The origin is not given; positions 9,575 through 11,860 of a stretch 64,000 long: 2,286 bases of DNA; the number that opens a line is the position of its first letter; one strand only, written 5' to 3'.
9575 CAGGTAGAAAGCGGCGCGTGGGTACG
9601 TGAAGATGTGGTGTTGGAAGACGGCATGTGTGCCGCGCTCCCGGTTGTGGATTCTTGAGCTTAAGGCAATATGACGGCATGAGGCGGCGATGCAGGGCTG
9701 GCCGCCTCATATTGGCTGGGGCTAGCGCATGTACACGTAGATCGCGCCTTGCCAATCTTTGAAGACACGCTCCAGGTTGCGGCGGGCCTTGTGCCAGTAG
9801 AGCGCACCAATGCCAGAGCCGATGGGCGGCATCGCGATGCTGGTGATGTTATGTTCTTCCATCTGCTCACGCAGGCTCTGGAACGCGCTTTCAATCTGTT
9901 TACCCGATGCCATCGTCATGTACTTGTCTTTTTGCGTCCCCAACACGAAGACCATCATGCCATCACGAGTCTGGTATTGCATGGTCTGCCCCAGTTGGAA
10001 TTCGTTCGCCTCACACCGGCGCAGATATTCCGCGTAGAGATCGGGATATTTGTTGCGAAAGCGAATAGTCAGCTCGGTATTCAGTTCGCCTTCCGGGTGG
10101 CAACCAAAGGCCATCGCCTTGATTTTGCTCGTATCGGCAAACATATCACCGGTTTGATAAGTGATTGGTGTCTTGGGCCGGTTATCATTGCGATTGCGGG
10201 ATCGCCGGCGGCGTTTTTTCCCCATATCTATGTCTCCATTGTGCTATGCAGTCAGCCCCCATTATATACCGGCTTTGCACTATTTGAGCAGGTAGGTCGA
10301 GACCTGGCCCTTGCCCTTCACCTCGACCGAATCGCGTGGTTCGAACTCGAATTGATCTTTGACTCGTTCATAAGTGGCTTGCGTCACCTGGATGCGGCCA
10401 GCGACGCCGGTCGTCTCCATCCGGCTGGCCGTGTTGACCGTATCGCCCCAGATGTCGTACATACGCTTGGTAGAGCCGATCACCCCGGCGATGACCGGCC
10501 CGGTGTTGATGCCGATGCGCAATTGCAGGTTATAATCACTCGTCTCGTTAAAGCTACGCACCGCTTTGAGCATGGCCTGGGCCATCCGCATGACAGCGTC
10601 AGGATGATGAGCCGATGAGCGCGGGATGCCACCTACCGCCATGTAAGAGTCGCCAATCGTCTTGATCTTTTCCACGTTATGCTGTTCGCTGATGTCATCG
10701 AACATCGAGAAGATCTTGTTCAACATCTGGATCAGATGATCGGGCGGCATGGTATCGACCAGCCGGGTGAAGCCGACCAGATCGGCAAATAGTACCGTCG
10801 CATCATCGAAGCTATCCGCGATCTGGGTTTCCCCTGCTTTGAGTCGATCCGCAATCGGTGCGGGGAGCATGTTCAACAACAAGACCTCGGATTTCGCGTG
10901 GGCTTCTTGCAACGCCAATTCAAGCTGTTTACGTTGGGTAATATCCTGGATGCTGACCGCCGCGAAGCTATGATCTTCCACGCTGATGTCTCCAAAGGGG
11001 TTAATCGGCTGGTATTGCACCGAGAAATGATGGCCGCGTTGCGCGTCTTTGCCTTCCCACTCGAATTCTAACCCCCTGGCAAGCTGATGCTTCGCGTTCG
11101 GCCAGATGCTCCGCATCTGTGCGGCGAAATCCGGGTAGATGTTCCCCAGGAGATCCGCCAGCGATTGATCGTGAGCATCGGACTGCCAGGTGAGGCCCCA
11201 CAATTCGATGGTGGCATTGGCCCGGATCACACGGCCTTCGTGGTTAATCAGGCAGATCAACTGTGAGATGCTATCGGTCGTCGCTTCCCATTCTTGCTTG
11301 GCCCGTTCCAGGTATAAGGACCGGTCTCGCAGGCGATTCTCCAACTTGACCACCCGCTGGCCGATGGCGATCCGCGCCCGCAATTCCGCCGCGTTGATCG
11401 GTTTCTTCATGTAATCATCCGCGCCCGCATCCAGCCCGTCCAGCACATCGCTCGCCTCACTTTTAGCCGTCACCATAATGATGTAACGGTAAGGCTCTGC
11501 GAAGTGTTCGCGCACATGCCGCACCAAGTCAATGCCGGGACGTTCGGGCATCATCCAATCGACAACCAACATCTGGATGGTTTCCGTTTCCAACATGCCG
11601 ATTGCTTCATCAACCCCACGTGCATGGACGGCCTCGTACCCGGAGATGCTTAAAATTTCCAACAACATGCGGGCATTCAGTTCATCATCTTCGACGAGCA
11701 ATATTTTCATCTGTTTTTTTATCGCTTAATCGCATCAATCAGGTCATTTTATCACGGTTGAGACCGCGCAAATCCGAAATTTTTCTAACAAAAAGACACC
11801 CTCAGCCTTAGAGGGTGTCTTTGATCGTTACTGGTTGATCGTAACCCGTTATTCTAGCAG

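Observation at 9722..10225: Stand-alone TARG1/DarG-like macro domain with a polybasic N-terminal tail and no DarT partner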

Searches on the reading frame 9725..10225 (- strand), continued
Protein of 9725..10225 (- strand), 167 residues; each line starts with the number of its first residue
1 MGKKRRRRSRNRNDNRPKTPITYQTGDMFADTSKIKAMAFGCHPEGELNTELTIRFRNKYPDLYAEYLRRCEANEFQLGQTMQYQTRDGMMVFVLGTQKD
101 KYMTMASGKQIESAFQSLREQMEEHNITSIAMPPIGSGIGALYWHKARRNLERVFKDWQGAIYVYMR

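Call 51: fold_search(model_id=the predicted structure, library=pdb)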
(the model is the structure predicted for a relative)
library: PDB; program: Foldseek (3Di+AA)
matches with E <= 10: 1047; with E <= 0.001: 205
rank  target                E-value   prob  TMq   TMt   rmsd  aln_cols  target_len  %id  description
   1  5m3e                  3.7e-12  1.00  0.78  0.85   2.4       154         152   20  Macrodomain of Thermus aquaticus DarG in complex with ADP-ribose (released 2016-12-21)
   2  5m31                  2.4e-11  1.00  0.77  0.85   2.3       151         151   21  Macrodomain of Thermus aquaticus DarG (released 2016-12-21)
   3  5m3i_A                5.0e-11  1.00  0.77  0.85   2.2       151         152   24  Macrodomain of Mycobacterium tuberculosis DarG (released 2016-12-21)
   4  4j5q                  1.8e-10  1.00  0.77  0.88   2.1       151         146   22  TARG1 (C6orf130), Terminal ADP-ribose Glycohydrolase 1, apo structure (released 2013-03-27)
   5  4j5s_A                1.9e-10  1.00  0.76  0.86   2.1       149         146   23  TARG1 (C6orf130), Terminal ADP-ribose Glycohydrolase 1 ADP-ribose complex (released 2013-03-27)
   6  4j5r_B                2.9e-10  1.00  0.75  0.89   2.1       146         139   23  TARG1 (C6orf130), Terminal ADP-ribose Glycohydrolase 1 bound to ADP-HPD (released 2013-03-27)
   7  4j5s_C                3.7e-10  1.00  0.75  0.88   2.2       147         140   23  TARG1 (C6orf130), Terminal ADP-ribose Glycohydrolase 1 ADP-ribose complex (released 2013-03-27)
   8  2l8r_MODEL_1_A        4.8e-10  1.00  0.73  0.81   2.6       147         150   21  Solution structure of human protein C6orf130 in complex with ADP-ribose (released 2011-02-23)
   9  2lgr_MODEL_1_A        5.1e-10  1.00  0.76  0.83   4.4       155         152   22  Solution structure of human protein C6orf130, a putative macro domain (released 2011-08-17)
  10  2eee_MODEL_1_A        1.0e-09  1.00  0.73  0.81   2.6       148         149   23  Solution structure of the A1pp domain from human protein C6orf130 (released 2007-08-21)
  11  4j5r_A                1.1e-09  1.00  0.76  0.89   2.2       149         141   23  TARG1 (C6orf130), Terminal ADP-ribose Glycohydrolase 1 bound to ADP-HPD (released 2013-03-27)
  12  6lfr                  3.3e-09  1.00  0.75  0.75   2.6       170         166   19  Poa1p in complex with ADP-ribose (released 2020-12-09)
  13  7omu_AAA              6.1e-09  1.00  0.75  0.35   3.2       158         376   22  Thermosipho africanus DarTG in complex with ADP-ribose (released 2021-06-23)
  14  6lfq                  6.1e-09  1.00  0.74  0.73   3.4       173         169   19  Crystal structure of Poa1p in apo form (released 2020-12-09)
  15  6lfs                  6.5e-09  1.00  0.76  0.76   2.5       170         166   19  Poa1p H23A mutant in complex with ADP-ribose (released 2020-12-09)
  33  5e3b                  5.2e-07  1.00  0.75  0.83   2.8       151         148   20  Structure of macrodomain protein from Streptomyces coelicolor (released 2016-09-28)
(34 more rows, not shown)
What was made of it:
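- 9731..10165 (-): Macro core, residues 21-165 (ALC1-like class: the DarG/TARG1/SCO6735 fold). Foldseek TM 0.85-0.88 to 5m3e and 4j5q (call 51).
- Closest known: SCO6735 of Streptomyces coelicolor. Same: The fold is the same (TM 0.83, call 51).
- Closest known: Human TARG1. Same: It is a stand-alone macrodomain of about 150 aa with the same fold (TM 0.88, call 51).
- Checked: Foldseek top hits DarG and TARG1, with target-normalised TM 0.85-0.89 (call 51).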

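Call 52: find_encoding_contigs(protein=P0155, flank=6000, max_places=1)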
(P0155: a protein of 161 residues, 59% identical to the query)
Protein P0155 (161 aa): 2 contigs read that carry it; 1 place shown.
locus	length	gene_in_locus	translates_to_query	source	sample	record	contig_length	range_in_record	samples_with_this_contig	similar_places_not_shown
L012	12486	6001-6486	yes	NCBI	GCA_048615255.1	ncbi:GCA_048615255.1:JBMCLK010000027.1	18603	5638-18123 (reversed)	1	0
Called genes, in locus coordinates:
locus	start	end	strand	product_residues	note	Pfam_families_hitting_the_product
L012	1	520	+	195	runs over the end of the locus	-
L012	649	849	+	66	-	-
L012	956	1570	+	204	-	-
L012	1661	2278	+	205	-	-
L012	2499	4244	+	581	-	PF00890:FAD_binding_2, PF01266:DAO, PF03486:HI0933_like (faint), PF07992:Pyr_redox_2 (weak), PF02910:Succ_DH_flav_C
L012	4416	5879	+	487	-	PF00072:Response_reg, PF08448:PAS_4 (faint), PF00211:Guanylate_cyc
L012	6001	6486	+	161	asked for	PF01661:Macro (weak)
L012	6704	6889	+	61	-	-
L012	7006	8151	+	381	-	PF02515:CoA_transf_3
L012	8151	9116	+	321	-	PF00251:Glyco_hydro_32N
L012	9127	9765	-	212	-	PF01022:HTH_5 (weak), PF12840:HTH_20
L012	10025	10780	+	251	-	PF00106:adh_short, PF08659:KR, PF13561:adh_short_C2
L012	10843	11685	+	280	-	PF01063:Aminotran_4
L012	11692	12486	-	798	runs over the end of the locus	-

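Call 53: find_encoding_contigs(protein=P0173, flank=6000, max_places=1)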
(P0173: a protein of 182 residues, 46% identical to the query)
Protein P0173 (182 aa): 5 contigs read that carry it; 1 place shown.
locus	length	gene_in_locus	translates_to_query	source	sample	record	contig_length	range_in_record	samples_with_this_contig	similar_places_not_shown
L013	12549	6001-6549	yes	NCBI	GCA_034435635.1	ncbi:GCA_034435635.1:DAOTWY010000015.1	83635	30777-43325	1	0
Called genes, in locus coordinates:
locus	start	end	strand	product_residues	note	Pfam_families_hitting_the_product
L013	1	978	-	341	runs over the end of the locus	PF07730:HisKA_3, PF13581:HATPase_c_2 (faint), PF02518:HATPase_c, PF04945:YHS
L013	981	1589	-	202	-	PF00072:Response_reg, PF00196:GerE, PF13384:HTH_23 (weak)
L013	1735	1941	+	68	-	PF00403:HMA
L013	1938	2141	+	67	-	PF00578:AhpC-TSA (weak)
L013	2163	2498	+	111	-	PF00578:AhpC-TSA, PF08534:Redoxin (weak)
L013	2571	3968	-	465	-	PF13676:TIR_2, PF24782:WD40_MABP1-WDR62_2nd, PF23381:Beta-prop_IFT122_1st, PF23409:Beta-prop_EML, PF24796:WDR55, PF24807:WD40_CDC20-Fz, PF24814:WD40_Prp19, PF25047:Beta-prop_TEP1_2nd, +86 more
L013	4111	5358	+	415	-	PF07676:PD40 (faint), PF26549:Tricorn_N (faint), PF26550:Tricorn_2nd (weak)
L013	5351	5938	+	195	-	-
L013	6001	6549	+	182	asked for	PF01661:Macro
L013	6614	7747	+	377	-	PF02515:CoA_transf_3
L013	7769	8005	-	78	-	-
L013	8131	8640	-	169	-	PF13442:Cytochrome_CBB3, PF00034:Cytochrom_C (weak)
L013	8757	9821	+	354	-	PF13529:Peptidase_C39_2, PF00515:TPR_1 (faint), PF07719:TPR_2 (faint), PF13174:TPR_6 (faint), PF13424:TPR_12 (faint), PF14559:TPR_19 (faint)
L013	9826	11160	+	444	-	-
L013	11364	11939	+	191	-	PF12728:HTH_17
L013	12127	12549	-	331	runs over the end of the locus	-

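Call 54: find_encoding_contigs(protein=P0013, flank=6000, max_places=1)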
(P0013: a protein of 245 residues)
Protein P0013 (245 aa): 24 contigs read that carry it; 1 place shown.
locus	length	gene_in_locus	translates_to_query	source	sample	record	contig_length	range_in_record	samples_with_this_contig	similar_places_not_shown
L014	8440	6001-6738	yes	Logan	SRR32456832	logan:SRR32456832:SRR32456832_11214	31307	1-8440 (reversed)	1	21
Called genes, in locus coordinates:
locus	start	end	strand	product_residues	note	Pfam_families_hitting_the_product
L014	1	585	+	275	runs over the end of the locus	-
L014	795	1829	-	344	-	PF02558:ApbA, PF08546:ApbA_C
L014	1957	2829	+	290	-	PF00557:Peptidase_M24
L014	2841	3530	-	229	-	-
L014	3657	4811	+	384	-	PF02515:CoA_transf_3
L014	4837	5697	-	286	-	-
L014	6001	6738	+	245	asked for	-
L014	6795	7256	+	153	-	PF00300:His_Phos_1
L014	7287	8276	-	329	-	PF01073:3Beta_HSD, PF01370:Epimerase, PF02719:Polysacc_synt_2, PF04321:RmlD_sub_bind, PF05368:NmrA, PF13460:NAD_binding_10, PF16363:GDP_Man_Dehyd, PF07993:NAD_binding_4 (weak)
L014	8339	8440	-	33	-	?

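Call 55: find_encoding_contigs(protein=P0158, flank=6000, max_places=1)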
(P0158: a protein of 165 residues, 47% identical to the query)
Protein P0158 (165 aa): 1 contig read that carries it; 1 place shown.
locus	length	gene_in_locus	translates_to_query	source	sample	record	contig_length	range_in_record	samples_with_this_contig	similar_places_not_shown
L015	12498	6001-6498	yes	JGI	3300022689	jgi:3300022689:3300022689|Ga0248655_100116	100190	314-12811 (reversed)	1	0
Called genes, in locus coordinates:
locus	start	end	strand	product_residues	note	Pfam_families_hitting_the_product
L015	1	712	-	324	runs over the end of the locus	PF02779:Transket_pyr, PF02780:Transketolase_C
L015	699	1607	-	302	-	PF13292:DXP_synthase_N (faint), PF00456:Transketolase_N, PF00676:E1_dh (weak)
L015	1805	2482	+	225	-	PF00392:GntR, PF02082:Rrf2 (faint), PF07729:FCD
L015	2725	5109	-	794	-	PF04932:Wzy_C, PF13428:TPR_14 (faint), PF07719:TPR_2 (faint), PF23914:TPR_CcmH_CycH (faint), PF00515:TPR_1 (faint), PF13181:TPR_8 (faint)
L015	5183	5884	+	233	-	-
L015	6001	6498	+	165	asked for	PF01661:Macro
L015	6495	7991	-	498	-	PF13676:TIR_2, PF03781:FGE-sulfatase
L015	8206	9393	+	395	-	PF02449:Glyco_hydro_42 (weak)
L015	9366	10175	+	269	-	PF00497:SBP_bac_3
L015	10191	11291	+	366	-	PF13439:Glyco_transf_4, PF13579:Glyco_trans_4_4 (weak), PF20706:GT4-conflict (weak), PF00534:Glycos_transf_1, PF13692:Glyco_trans_1_4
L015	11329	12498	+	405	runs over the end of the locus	PF13439:Glyco_transf_4, PF13579:Glyco_trans_4_4 (weak), PF00534:Glycos_transf_1, PF13692:Glyco_trans_1_4, PF13524:Glyco_trans_1_2 (weak)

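Call 56: search_protein_families(library=pfam, proteins=[L013:5351-5935:+, L015:5183-5881:+, L014:4840-5697:-, L014:2844-3530:-, L012:6704-6886:+, L010:5104-5355:+, L013:7772-8005:-, L007:2426-2803:+], max_evalue=0.01)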
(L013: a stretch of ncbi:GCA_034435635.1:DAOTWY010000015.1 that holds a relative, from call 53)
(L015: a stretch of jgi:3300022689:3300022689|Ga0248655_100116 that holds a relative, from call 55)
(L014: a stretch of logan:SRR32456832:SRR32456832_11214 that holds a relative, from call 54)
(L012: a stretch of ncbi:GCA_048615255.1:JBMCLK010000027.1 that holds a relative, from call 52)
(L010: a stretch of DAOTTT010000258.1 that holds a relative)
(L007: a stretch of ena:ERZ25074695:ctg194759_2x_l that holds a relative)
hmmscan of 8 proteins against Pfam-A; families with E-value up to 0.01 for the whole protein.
L013:5351-5935:+ (195 aa): 0 families

L015:5183-5881:+ (233 aa): 0 families

L014:4840-5697:- (286 aa): 0 families

L014:2844-3530:- (229 aa): 0 families

L012:6704-6886:+ (61 aa): 0 families

L010:5104-5355:+ (84 aa): 0 families

L013:7772-8005:- (78 aa): 0 families

L007:2426-2803:+ (126 aa): 0 families

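Call 63: list_cluster_members(proteins=[P0001, P0173, P0155])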
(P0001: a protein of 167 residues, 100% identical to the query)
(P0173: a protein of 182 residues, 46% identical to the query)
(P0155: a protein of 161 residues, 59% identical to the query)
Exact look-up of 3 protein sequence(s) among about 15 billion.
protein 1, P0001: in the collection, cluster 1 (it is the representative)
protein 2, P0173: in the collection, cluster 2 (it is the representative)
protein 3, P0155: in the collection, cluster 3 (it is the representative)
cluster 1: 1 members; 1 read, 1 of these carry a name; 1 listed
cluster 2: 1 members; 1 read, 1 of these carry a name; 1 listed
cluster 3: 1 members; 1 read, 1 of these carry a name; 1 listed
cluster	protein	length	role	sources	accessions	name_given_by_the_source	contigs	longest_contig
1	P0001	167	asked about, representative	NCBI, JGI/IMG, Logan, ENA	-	hypothetical protein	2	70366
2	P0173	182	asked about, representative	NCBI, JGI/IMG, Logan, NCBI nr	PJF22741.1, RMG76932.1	MAG: hypothetical protein CUN56_04460 [Phototrophicales bacterium]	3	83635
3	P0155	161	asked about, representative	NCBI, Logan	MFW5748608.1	MAG: macro domain-containing protein [Chloroflexota bacterium]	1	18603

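Call 69: search_protein_families(library=ncbifam, proteins=[L012:7006-8148:+], max_evalue=1e-10)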
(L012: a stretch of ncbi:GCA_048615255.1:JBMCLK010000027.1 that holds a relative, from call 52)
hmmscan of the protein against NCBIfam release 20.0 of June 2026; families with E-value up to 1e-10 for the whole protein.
L012:7006-8148:+ (381 aa): 7 families
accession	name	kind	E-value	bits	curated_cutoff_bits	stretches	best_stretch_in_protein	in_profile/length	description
NF052585.1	SucGlutTfsCaiB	equivalog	1.8e-53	181.6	750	1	3-361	6-385/394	succinate--glutarate CoA-transferase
NF008511.0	PRK11430.1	equivalog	2.6e-53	181.5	522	1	3-343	8-357/381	CoA:oxalate CoA-transferase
NF041294.1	Scnl_mescCoAtase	equivalog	9.1e-53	179.7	700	1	5-355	4-374/381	succinyl-CoA:mesaconate CoA-transferase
NF003809.0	PRK05398.1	subfamily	8.9e-50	169.4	442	1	1-200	1-205/416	formyl-CoA transferase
TIGR03253.1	oxalate_frc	equivalog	1.2e-46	159.3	504.2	1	3-200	2-204/416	formyl-CoA transferase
NF002914.1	PRK03525.1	equivalog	1.4e-20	73.6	413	1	5-380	10-397/400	L-carnitine CoA-transferase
TIGR04253.1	mesacon_CoA_iso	equivalog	2.8e-15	56.2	725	1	5-217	3-216/403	2-methylfumaryl-CoA isomerase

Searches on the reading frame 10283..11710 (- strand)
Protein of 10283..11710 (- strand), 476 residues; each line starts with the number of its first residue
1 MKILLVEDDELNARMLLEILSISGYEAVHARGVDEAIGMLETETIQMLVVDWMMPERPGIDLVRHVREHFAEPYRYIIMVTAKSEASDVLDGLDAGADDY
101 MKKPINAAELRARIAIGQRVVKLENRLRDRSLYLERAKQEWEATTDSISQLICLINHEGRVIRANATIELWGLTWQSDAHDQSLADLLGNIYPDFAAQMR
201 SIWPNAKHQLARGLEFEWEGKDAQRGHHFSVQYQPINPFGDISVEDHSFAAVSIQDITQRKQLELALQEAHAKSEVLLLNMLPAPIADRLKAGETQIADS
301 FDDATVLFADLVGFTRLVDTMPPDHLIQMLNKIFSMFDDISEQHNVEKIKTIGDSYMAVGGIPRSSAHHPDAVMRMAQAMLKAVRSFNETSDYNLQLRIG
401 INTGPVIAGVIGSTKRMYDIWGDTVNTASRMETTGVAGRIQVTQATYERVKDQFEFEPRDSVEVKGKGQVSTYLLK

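Call 69: search_protein_families(library=ncbifam, proteins=[window:10283-11710:-], max_evalue=1e-10)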
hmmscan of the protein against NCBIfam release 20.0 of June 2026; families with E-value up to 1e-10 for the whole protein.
window:10283-11710:- (476 aa): 42 families (the best 25 are shown)
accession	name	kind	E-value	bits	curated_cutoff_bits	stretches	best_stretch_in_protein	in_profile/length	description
TIGR02154.1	PhoB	equivalog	6.5e-27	94.3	296.2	1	2-119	4-121/226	phosphate regulon transcriptional regulator PhoB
NF040689.1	MtrAB_MtrA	equivalog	1.9e-25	89.5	300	1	3-130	1-127/219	MtrAB system response regulator MtrA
NF041734.1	resp_reg_RppA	equivalog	8.9e-24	84.1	250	1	1-158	1-161/229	two-component system response regulator RppA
NF047654.1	DiguCycDgcRLepto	equivalog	2.3e-23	82.6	500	1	2-131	4-133/295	diguanylate cyclase DgcR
NF041733.1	resp_reg_CseB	equivalog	3e-23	82.4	350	1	2-126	2-123/228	two-component system response regulator CseB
NF007135.0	PRK09581.1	equivalog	1.2e-22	80.4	474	1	2-139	4-141/457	PleD family two-component system response regulator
NF045944.1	ResRegRpaBCyano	equivalog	1.8e-22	79.8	330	1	5-122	1-117/229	response regulator transcription factor RpaB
NF008199.0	PRK10955.1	equivalog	1.1e-21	77.8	341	1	2-119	3-116/232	envelope stress response regulator transcription factor CpxR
NF007005.1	PRK09468.1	equivalog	3.1e-21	75.9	331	1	2-116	5-117/237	osmolarity response regulator transcription factor OmpR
NF051850.1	RespRegRprY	equivalog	9.8e-21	74.2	370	1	1-122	5-124/234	response regulator transcription factor RprY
NF033120.0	vanR_FM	exception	1.1e-20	74.3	460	1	2-135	5-136/231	vancomycin resistance response regulator transcription factor, VanR-F/VanR-M family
NF033117.2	vanR_ACDEGLN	exception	1.9e-20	73.4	350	1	3-122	1-117/226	VanR-ABDEGLN family response regulator transcription factor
NF007982.1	PRK10710.1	equivalog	8.7e-20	71.3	380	1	2-145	9-149/235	envelope stress response regulator BaeR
NF053854.1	RespRegPhoBBctds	equivalog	8.8e-20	71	270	1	3-120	1-118/225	two-component system response regulator PhoB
NF040534.1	resp_reg_YycF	equivalog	9.4e-20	70.8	340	1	2-121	2-118/231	response regulator YycF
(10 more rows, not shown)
